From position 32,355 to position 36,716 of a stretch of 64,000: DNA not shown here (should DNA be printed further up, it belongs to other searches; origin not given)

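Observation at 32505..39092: Two tandem paralogous giant cysteine-rich modular lipoproteins built from apparently unnamed modules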

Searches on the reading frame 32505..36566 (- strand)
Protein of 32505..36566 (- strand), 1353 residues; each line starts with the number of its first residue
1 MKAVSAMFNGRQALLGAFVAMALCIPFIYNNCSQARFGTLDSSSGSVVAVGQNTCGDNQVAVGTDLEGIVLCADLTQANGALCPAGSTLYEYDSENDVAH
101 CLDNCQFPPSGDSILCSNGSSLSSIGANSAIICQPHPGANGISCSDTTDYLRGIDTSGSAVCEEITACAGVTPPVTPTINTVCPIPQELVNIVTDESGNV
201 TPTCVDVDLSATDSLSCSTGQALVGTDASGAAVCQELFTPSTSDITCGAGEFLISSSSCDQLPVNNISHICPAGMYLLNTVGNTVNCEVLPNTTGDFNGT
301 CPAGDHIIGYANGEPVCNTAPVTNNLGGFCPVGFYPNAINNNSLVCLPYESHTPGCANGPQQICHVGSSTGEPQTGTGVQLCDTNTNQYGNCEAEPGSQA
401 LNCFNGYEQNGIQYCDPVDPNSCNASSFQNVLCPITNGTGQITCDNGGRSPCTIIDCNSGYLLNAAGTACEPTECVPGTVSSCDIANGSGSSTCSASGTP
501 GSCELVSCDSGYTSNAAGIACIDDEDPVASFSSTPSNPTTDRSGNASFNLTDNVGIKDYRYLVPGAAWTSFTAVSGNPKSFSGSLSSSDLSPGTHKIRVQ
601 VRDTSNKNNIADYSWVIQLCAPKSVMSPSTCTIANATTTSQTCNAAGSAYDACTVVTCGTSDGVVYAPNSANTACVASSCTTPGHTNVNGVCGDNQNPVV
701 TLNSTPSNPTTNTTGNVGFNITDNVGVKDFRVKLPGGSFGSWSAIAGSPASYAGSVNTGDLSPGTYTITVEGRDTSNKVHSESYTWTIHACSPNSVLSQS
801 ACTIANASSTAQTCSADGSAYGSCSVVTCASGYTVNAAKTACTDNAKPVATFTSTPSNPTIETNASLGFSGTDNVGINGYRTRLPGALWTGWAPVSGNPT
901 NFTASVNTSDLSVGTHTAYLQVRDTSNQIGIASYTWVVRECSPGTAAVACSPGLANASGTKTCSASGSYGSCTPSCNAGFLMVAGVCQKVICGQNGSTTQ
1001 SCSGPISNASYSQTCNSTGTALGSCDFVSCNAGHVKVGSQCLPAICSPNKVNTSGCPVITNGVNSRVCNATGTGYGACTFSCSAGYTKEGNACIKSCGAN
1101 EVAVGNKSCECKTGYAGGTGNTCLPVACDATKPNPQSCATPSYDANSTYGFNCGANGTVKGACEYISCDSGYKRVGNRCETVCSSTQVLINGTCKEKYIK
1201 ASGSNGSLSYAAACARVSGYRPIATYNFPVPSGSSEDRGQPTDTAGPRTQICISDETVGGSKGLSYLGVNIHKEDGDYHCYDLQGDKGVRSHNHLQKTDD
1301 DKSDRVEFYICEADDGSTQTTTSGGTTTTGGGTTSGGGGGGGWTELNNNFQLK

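Call 3: search_protein_families(library=pfam, proteins=[window:32505-36566:-], max_evalue=1)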
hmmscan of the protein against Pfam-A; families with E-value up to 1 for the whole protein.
window:32505-36566:- (1353 aa): 3 families
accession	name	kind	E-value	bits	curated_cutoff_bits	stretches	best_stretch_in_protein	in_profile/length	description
PF07495.19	Y_Y_Y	-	1.8e-05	25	26.6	2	580-617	26-62/65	Y_Y_Y domain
PF16967.11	TcfC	-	0.16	12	29.4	0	755-782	35-62/68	E-set like domain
PF17957.7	Big_7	-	0.39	11.8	24.1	1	698-770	1-70/70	Bacterial Ig domain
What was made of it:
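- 34710..35003 (-): A residues 522-619: Ig-like module 1. Sub-threshold Y_Y_Y hit at 580-617 (call 3).
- Closest known: Leptospira surface proteins with Ig-like repeats. Different: A and B themselves do not reach any Ig-family threshold (Y_Y_Y 25.0 against 26.6 bits, call 3).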

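Call 4: search_protein_families(library=ncbifam, proteins=[window:32505-36566:-], max_evalue=1)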
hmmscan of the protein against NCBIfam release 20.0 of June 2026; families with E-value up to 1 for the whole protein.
window:32505-36566:- (1353 aa): 1 family
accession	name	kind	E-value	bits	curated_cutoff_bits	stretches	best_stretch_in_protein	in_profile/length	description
TIGR03769.1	P_ac_wall_RPT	domain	0.043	14.4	30.9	0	763-788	12-39/41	TIGR03769 domain-containing protein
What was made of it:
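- On Myxococcus-type cysteine-rich repeat (TIGR02232): The NCBIfam scan of A and B at E<=1 returned only TIGR03769, at E 0.043 (call 4).
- A and B have no Pfam or NCBIfam hit for these regions at E<=1 (calls 3, 4).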

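Call 36: list_cluster_members(proteins=[window:32505-36566:-, window:36912-39092:-, window:29610-31679:+, window:31703-32437:+, window:40945-41601:+])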
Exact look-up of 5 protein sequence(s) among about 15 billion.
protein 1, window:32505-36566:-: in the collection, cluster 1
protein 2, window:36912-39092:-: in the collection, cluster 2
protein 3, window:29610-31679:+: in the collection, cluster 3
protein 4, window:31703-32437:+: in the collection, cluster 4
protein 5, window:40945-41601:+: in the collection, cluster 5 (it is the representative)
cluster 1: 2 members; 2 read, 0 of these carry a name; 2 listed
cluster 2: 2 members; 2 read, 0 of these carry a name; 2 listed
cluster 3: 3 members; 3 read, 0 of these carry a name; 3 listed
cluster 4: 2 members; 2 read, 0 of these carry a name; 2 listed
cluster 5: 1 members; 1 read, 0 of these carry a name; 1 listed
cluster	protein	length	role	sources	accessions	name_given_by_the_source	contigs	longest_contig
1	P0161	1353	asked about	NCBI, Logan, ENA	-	-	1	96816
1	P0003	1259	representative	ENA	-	-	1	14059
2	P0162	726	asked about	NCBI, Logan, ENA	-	-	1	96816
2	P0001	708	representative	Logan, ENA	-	-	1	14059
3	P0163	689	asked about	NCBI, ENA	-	-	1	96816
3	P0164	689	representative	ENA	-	-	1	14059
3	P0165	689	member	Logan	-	-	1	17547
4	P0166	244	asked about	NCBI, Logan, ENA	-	-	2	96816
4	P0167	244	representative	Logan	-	-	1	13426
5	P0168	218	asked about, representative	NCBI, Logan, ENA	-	-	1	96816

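Call 91: search_protein_families(library=phrogs, proteins=[window:32505-36566:-], max_evalue=0.01)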
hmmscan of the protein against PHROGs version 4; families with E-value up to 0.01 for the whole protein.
window:32505-36566:- (1353 aa): 0 families
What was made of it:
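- On MAT fibre superfamily (B. bacteriovorus): No PHROGs hit (call 91).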
